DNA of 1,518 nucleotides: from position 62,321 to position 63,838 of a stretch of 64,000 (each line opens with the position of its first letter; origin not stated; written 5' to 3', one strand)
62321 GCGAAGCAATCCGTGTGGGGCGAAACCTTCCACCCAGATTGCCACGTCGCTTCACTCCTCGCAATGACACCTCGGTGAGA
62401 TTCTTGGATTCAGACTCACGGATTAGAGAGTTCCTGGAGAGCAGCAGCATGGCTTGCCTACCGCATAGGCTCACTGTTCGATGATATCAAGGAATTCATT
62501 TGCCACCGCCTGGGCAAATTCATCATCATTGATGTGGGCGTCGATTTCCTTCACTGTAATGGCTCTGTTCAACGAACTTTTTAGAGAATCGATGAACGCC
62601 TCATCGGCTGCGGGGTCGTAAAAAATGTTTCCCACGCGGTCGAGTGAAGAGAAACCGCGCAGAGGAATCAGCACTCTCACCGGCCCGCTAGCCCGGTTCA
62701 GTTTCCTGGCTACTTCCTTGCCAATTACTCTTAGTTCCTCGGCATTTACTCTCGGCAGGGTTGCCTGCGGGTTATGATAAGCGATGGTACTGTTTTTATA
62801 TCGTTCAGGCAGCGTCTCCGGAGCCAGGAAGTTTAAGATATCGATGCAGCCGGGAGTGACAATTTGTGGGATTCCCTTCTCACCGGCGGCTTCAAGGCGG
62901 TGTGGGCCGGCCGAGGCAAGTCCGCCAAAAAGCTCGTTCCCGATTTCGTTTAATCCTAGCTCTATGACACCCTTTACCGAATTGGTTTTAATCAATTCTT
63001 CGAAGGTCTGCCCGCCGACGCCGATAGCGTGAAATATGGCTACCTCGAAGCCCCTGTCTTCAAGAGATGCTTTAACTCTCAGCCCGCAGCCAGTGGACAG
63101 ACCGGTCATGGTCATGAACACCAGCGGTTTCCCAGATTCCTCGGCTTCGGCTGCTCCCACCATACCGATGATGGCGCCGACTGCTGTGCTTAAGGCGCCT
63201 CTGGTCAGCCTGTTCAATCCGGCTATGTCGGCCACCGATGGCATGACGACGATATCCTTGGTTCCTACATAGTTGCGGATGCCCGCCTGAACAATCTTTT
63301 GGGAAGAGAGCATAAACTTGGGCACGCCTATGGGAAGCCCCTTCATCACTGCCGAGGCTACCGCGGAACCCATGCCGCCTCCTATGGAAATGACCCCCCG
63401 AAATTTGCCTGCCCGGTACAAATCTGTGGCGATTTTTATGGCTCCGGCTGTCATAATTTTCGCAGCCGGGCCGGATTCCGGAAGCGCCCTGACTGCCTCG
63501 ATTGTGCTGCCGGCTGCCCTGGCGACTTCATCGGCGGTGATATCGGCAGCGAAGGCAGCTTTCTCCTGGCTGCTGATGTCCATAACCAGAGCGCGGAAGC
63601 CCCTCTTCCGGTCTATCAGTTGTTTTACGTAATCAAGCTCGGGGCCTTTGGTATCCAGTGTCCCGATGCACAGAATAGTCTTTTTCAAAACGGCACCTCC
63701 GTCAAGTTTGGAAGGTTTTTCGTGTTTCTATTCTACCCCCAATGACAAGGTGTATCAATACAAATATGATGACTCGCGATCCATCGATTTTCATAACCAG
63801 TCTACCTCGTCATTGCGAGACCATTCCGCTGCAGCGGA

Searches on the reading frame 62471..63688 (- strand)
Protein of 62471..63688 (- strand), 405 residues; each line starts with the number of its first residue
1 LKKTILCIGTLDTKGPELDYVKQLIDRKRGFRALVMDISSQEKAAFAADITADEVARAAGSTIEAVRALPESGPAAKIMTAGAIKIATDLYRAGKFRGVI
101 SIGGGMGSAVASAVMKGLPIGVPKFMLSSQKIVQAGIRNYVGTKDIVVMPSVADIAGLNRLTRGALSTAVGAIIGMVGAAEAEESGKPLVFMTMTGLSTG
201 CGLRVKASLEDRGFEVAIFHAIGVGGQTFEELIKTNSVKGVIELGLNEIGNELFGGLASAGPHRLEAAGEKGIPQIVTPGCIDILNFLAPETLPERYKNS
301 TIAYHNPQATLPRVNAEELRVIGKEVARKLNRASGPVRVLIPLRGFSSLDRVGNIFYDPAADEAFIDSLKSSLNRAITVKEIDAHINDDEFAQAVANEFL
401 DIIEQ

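Call 40: search_protein_families(library=pfam, proteins=[window:62471-63688:-], max_evalue=0.00001)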
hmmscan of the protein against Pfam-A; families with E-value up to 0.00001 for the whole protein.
window:62471-63688:- (405 aa): 2 families
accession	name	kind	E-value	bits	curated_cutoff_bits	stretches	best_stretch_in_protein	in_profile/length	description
PF23189.1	UPF0261_C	-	4.1e-75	252.2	27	1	187-402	1-217/218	Uncharacterised protein family (UPF0261) C-terminal domain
PF06792.17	UPF0261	-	8.4e-50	169.6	27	1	3-180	1-174/176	Uncharacterised protein family (UPF0261) N-terminal domain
